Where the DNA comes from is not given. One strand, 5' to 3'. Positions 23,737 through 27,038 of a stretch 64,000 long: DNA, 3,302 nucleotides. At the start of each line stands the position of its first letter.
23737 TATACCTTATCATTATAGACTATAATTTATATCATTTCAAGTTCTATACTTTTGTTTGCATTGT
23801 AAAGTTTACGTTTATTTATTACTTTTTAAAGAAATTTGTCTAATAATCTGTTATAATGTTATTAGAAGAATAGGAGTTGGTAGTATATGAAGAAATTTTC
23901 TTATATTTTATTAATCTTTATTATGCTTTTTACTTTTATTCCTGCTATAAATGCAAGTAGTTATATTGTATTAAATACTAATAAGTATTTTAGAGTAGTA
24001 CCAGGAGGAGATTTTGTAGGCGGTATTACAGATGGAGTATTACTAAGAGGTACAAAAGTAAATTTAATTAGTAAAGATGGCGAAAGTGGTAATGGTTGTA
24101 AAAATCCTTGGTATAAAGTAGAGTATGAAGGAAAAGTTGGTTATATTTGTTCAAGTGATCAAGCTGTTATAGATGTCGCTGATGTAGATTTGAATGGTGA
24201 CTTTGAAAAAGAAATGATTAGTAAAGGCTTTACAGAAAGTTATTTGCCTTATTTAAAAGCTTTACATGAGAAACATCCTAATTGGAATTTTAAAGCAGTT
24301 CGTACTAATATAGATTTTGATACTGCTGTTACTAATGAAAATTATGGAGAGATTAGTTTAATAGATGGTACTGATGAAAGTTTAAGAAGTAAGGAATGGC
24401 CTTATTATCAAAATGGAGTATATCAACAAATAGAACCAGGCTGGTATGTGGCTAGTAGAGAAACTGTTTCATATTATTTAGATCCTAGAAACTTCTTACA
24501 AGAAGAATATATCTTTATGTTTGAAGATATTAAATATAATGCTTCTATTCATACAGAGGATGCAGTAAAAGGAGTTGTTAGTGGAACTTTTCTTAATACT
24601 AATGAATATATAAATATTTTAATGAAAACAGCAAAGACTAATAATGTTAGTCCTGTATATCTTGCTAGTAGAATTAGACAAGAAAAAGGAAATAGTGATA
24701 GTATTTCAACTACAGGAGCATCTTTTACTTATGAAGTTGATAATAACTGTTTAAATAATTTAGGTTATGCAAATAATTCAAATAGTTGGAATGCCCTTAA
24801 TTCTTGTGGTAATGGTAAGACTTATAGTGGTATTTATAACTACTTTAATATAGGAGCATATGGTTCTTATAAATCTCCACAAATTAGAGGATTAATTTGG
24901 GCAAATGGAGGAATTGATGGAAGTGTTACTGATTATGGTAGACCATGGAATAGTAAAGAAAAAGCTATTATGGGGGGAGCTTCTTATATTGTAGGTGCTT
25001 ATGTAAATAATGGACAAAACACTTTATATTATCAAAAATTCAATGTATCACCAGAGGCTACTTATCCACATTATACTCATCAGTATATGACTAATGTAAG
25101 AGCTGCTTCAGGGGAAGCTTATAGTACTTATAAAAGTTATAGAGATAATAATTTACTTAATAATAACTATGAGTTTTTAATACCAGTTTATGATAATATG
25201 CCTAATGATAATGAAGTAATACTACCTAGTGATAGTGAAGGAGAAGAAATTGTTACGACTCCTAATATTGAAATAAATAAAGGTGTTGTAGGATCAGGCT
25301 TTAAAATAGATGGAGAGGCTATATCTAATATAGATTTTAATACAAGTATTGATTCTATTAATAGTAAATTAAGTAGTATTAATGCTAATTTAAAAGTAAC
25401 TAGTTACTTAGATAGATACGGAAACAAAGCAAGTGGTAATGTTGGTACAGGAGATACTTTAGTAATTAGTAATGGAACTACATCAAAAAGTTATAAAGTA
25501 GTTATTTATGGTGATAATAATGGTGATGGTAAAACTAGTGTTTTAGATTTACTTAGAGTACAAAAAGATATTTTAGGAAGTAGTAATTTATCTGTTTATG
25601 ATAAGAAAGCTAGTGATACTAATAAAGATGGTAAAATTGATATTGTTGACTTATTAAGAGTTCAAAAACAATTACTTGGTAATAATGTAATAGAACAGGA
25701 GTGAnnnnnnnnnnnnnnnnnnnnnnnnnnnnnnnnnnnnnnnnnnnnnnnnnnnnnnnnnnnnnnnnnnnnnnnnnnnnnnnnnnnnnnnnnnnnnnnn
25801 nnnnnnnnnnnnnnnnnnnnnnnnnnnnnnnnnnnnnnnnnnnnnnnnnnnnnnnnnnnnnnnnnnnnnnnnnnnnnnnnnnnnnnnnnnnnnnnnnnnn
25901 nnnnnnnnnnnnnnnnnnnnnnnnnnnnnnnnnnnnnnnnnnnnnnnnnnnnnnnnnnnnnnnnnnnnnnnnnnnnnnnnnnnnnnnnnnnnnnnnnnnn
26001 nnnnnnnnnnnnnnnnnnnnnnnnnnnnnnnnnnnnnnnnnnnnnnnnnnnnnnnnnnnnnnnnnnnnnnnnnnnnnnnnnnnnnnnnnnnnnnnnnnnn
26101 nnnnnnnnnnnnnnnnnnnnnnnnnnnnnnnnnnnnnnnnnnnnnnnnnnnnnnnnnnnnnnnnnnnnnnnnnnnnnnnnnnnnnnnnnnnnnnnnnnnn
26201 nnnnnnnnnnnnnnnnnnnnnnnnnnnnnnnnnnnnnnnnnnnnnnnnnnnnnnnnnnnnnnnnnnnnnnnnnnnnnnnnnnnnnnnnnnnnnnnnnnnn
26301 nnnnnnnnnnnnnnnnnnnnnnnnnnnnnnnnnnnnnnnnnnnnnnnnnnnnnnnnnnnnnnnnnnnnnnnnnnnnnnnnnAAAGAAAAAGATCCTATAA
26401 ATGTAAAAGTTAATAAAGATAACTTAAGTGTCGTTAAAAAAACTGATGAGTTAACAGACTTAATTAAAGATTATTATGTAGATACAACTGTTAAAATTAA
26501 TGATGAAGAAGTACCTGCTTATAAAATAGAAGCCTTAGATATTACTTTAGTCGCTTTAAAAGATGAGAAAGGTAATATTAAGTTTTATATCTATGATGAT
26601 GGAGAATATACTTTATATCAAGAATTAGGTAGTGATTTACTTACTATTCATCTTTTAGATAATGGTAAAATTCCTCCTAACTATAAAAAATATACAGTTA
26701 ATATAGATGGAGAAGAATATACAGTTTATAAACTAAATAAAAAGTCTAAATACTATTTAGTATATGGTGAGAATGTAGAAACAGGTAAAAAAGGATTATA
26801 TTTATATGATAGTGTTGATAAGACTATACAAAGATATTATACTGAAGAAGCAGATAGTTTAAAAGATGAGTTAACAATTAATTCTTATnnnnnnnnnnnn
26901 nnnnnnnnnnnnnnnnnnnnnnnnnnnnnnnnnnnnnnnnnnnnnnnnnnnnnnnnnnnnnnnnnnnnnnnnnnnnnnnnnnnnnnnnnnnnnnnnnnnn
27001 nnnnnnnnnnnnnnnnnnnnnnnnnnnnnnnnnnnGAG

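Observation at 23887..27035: Non-cellulosomal cohesin–dockerin pair: a secreted SH3b–hydrolase–dockerin protein next to a membrane-anchored cohesin–CLBS scaffold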

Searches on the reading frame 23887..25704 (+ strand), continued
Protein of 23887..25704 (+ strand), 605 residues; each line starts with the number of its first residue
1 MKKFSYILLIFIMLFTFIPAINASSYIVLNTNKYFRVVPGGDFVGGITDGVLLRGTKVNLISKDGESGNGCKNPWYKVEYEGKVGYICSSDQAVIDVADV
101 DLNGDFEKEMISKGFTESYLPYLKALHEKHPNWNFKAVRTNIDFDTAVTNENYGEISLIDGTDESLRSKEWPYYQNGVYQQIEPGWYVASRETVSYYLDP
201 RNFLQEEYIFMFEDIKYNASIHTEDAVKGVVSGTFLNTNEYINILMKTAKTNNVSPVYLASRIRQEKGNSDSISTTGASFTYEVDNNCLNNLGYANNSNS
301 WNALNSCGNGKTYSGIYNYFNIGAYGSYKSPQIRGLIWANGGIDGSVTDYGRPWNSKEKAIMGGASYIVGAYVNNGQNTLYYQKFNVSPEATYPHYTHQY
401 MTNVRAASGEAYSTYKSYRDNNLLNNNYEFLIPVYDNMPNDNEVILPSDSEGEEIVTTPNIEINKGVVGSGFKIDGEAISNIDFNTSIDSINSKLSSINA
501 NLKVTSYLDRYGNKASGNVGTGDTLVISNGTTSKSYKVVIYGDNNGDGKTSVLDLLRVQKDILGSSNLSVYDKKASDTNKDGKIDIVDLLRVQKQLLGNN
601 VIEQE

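Call 81: find_encoding_contigs(protein=P0237, flank=5000, max_places=3)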
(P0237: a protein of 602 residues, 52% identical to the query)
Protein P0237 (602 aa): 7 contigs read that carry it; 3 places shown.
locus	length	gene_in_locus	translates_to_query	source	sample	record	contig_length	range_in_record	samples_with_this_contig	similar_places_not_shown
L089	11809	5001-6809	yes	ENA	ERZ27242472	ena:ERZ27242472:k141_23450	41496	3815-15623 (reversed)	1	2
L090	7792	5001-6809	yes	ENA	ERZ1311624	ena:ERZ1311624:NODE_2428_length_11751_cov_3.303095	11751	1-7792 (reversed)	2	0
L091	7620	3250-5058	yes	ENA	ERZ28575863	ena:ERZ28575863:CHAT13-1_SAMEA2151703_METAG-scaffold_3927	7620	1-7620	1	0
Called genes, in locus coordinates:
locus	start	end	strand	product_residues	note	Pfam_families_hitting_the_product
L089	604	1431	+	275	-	PF12784:PDDEXK_2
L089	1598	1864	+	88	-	-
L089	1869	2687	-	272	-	PF11899:DUF3419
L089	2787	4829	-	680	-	PF13687:DUF4153 (weak), PF03816:LytR_cpsA_psr, PF03793:PASTA (weak)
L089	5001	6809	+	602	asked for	PF00404:Dockerin_1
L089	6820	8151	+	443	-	PF12733:Cadherin-like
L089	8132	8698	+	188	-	-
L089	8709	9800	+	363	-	PF09992:NAGPA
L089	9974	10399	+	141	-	-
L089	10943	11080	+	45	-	-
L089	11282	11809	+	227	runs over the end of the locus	-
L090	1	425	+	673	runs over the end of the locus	PF01751:Toprim, PF01131:Topoisom_bac, PF01396:Zn_ribbon_Top1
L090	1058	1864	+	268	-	PF12784:PDDEXK_2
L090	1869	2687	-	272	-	PF11899:DUF3419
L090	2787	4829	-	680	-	PF13687:DUF4153 (weak), PF03816:LytR_cpsA_psr, PF03793:PASTA (weak)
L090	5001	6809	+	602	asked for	PF00404:Dockerin_1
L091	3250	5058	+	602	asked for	PF00404:Dockerin_1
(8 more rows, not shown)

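Call 82: find_encoding_contigs(protein=P0234, flank=5000, max_places=2)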
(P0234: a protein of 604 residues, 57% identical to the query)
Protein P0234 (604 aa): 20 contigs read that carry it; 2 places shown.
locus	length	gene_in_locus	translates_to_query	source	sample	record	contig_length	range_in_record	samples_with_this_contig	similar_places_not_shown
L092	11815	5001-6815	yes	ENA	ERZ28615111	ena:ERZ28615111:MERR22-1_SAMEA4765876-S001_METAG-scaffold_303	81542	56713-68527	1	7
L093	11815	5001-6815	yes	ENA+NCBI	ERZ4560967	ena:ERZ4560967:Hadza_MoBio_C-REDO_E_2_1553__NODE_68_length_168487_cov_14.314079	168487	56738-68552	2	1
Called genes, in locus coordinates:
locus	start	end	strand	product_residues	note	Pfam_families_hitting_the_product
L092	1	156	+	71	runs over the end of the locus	-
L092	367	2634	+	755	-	PF17854:FtsK_alpha, PF01580:FtsK_SpoIIIE, PF09397:FtsK_gamma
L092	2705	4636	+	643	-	PF19789:DUF6273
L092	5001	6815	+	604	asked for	PF08239:SH3_3 (faint), PF00404:Dockerin_1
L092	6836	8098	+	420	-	PF12733:Cadherin-like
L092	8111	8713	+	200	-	-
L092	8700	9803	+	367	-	PF09992:NAGPA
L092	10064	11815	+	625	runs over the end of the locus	PF02518:HATPase_c, PF13589:HATPase_c_3, PF00183:HSP90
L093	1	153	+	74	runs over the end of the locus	-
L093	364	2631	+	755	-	PF17854:FtsK_alpha, PF01580:FtsK_SpoIIIE, PF09397:FtsK_gamma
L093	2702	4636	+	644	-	PF19789:DUF6273 (weak)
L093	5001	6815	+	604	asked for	PF08239:SH3_3 (faint), PF00404:Dockerin_1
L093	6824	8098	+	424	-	PF12733:Cadherin-like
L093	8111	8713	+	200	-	-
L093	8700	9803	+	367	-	PF09992:NAGPA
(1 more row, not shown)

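Call 95: search_solved_structures(query=A7, max_evalue=0.01, show_alignments=1)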
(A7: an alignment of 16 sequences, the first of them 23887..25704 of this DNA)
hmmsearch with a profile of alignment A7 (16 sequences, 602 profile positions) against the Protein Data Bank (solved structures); distinct sequences matched with E-value up to 0.01: 30.
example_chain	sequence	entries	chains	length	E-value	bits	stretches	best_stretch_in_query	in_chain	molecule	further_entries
6fxp_A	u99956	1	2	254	6.6e-17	64.2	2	307-426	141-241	Uncharacterized protein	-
6u0o_B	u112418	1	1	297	1.3e-16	63.2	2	307-427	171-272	LYZ2 domain-containing protein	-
6fxo_A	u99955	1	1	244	4.7e-15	58.1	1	180-424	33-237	Bifunctional autolysin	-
5wqw_A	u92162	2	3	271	7.4e-14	54.1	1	242-433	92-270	N-acetylglucosaminidase | Cell surface protein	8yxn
4pi7_A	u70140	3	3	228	1.2e-13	53.4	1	312-418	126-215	Autolysin E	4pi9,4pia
4pi8_A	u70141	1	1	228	1.1e-12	50.3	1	312-418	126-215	Autolysin E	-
2ccl_B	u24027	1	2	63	1.5e-08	36.6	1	536-595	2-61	ENDO-1,4-BETA-XYLANASE Y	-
2yik_A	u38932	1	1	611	3.5e-08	35.4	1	534-594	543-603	ENDOGLUCANASE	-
1ohz_B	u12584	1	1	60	8.3e-08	34.2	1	539-595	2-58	ENDO-1,4-BETA-XYLANASE Y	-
8x39_A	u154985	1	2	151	5.5e-07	31.4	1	538-596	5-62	Serine protease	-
8x3a_A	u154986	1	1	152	5.7e-07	31.4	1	538-596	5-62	Serine protease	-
7op4_A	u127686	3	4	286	6.5e-07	31.2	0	328-343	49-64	SAKe6BE-3HH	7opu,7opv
2vn5_B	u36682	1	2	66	6.7e-07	31.2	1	535-596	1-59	ENDOGLUCANASE A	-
2vn6_B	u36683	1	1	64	1.1e-06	30.4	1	535-596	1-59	ENDOGLUCANASE A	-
7onc_A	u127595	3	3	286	1.8e-06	29.7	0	328-343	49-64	SAKe6BE | S6BE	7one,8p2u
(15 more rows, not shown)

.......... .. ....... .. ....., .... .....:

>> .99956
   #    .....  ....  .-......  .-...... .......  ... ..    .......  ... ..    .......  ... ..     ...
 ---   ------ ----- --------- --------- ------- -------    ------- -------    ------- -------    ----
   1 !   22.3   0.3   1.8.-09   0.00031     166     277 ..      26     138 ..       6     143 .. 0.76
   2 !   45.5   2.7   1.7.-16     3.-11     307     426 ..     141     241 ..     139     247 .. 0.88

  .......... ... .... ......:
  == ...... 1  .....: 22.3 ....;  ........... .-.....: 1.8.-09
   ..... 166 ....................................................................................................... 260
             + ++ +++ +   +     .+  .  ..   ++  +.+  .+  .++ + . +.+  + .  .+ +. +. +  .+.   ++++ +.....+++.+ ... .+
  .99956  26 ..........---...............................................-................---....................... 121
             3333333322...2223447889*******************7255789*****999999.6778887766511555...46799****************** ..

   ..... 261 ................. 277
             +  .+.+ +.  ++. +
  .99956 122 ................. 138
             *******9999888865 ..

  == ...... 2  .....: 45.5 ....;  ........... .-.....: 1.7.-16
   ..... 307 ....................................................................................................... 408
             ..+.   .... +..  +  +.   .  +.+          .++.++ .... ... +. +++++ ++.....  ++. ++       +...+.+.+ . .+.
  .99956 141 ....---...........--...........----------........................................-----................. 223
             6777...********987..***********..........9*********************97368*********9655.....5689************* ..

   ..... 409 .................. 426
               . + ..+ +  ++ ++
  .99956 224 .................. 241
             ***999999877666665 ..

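Call 97: search_dna_similar(query=window:23887-25704:+, collection=plasmids, mode=protein, max_evalue=1e-10, max_rows=15)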
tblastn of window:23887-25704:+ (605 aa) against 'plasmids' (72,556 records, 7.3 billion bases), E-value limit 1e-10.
Records with a match: 1; places in all: 1; records where one place covers at least 80% of the query: 1.
Best place of each record, by identity: <60% 1.
By first word of the organism name: Vescimonas 1.
By predicted mobility (MOB-suite, as given by PLSDB): non-mobilizable 1.
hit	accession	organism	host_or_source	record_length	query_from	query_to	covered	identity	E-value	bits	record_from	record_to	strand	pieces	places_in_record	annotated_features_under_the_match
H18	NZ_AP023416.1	Vescimonas fastidiosa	Homo sapiens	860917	52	605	92%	31.5%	4e-65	239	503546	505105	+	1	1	dockerin type I domain-containing protein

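Call 100: search_protein_families(library=pfam, alignment_id=A7, max_evalue=0.01)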
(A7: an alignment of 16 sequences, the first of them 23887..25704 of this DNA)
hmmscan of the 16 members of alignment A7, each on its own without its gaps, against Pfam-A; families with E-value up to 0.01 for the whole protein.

A. member 1, window:23887-25704:+ (605 aa): 2 families
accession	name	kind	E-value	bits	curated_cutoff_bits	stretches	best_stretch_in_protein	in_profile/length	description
PF00404.24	Dockerin_1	-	1e-11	45.3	22.9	1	541-597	1-57/57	Dockerin type I domain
PF08239.17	SH3_3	-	6.1e-06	26.8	27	1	50-90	17-51/54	Bacterial SH3 domain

B. families by the number of members that match (of 16 scanned): 7 families
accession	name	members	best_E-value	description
PF00404.24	Dockerin_1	16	1.7e-15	Dockerin type I domain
PF08239.17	SH3_3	14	4.6e-08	Bacterial SH3 domain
PF00036.39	EF-hand_1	4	0.0013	EF hand domain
PF13202.12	EF-hand_5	2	0.00041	EF hand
PF13517.12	FG-GAP_3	2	0.0006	FG-GAP-like repeat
PF06347.19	SH3_4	2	0.0026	Bacterial SH3 domain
PF13405.12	EF-hand_6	1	0.0089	EF-hand domain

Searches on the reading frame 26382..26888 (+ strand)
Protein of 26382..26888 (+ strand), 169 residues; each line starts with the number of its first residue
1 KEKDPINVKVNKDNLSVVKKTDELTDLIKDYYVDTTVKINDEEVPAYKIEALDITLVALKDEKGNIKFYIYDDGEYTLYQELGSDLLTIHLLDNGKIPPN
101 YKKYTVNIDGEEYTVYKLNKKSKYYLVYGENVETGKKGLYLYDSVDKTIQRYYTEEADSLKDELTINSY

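Call 64: predict_structure(alignment_id=A6)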
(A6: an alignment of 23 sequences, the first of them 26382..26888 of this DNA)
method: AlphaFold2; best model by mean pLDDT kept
length: 169 residues; sequences in the alignment: 23
mean_pLDDT: 89.6   pTM: 0.80
mean pLDDT of the five models: 89.6, 88.4, 88.0, 87.9, 86.9
residues with pLDDT >= 90: 121; 70-90: 40; 50-70: 8; < 50: 0
segments of 3 or more residues with pLDDT < 50: none
pLDDT, mean of each block of 10 residues (from residue 1): 82 92 91 94 94 96 94 94 89 87 91 92 94 93 92 74 73
secondary structure, 60 per line:
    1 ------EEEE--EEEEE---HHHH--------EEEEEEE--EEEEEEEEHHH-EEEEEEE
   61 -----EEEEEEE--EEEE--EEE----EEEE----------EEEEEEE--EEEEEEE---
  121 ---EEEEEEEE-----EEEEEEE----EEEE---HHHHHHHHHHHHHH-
elements in order: E7-10 E13-17 H21-24 E33-39 E42-49 E54-60 E66-72 E75-78 E81-83 E88-91 E102-108 E111-117 E124-131 E137-143 E148-151 H155-168

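Call 78: fold_search(model_id=the predicted structure, library=pdb)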
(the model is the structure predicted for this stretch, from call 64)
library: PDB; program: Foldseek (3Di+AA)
matches with E <= 10: 344; with E <= 0.001: 0
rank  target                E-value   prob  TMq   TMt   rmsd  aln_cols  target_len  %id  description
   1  4o9d_B                1.7e-01  0.21  0.22  0.12  13.5       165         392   13  Structure of Dos1 propeller (released 2014-01-22)
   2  6kk9_B                2.4e-01  0.08  0.15  0.14  16.7       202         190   13  A Crystal structure of OspA mutant (released 2020-07-29)
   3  4mwl_A                4.3e-01  0.09  0.15  0.09  15.1       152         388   10  Shanghai N9 (released 2013-11-20)
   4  8chv_B                4.3e-01  0.08  0.13  0.15  18.0       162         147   12  Crystal structure of human PURA (fragment Glu57-Glu212, PUR repeat I and II) R140P mutant (released 2024-02-21)
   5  8g30_M                4.7e-01  0.14  0.18  0.11  14.7       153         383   12  N2 neuraminidase of A/Tanzania/205/2010 H3N2 in complex with 4 FNI19 Fab molecules (released 2023-05-31)
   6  7jwg_E                5.0e-01  0.09  0.19  0.14  15.3       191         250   12  OspA-Fab 221-7 complex structure (released 2021-09-08)
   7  6q1z_A                5.3e-01  0.08  0.16  0.09  15.1       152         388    9  Crystal structure of human 1G04 Fab in complex with influenza virus neuraminidase from A/Hunan/02650/2016 (H7N9) (released 2019-10-23)
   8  2qwa_A                6.2e-01  0.08  0.15  0.09  15.1       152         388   10  THE X-RAY STRUCTURE OF A DRUG RESISTANT VARIANT R292K OF TERN N9 INFLUENZA VIRUS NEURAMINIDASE (released 1998-11-11)
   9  3eyf_D                6.2e-01  0.06  0.17  0.16  14.2       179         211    9  Crystal structure of anti-human cytomegalovirus antibody 8f9 plus gB peptide (released 2008-12-16)
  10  6pze_A                6.5e-01  0.10  0.17  0.10  15.0       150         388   10  Crystal structure of human NA-45 Fab in complex with neuraminidase Y169aH mutant from A/Shanghai/2/2013 (H7N9) (released 2019-12-04)
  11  6ais                  6.5e-01  0.08  0.18  0.14  15.4       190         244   11  Loop deletion mutant (deleting two residues) (released 2019-07-03)
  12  5coz                  6.9e-01  0.09  0.20  0.12  18.0       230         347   11  Crystal structure of an uncharacterized protein (EUBREC_2869) from Eubacterium rectale ATCC 33656 at 1.45 A resolution (released 2015-08-05)
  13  6nn9_A                6.9e-01  0.09  0.17  0.10  14.8       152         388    9  REFINED ATOMIC STRUCTURES OF N9 SUBTYPE INFLUENZA VIRUS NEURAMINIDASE AND ESCAPE MUTANTS (released 1992-07-15)
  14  7ll1_E                6.9e-01  0.04  0.13  0.11  14.6       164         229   10  Cryo-EM structure of BG505 DS-SOSIP in complex with glycan276-dependent broadly neutralizing antibody VRC40.01 Fab (released 2021-03-17)
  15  4mwj_A                7.2e-01  0.08  0.15  0.09  15.1       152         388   10  Anhui N9 (released 2013-11-20)
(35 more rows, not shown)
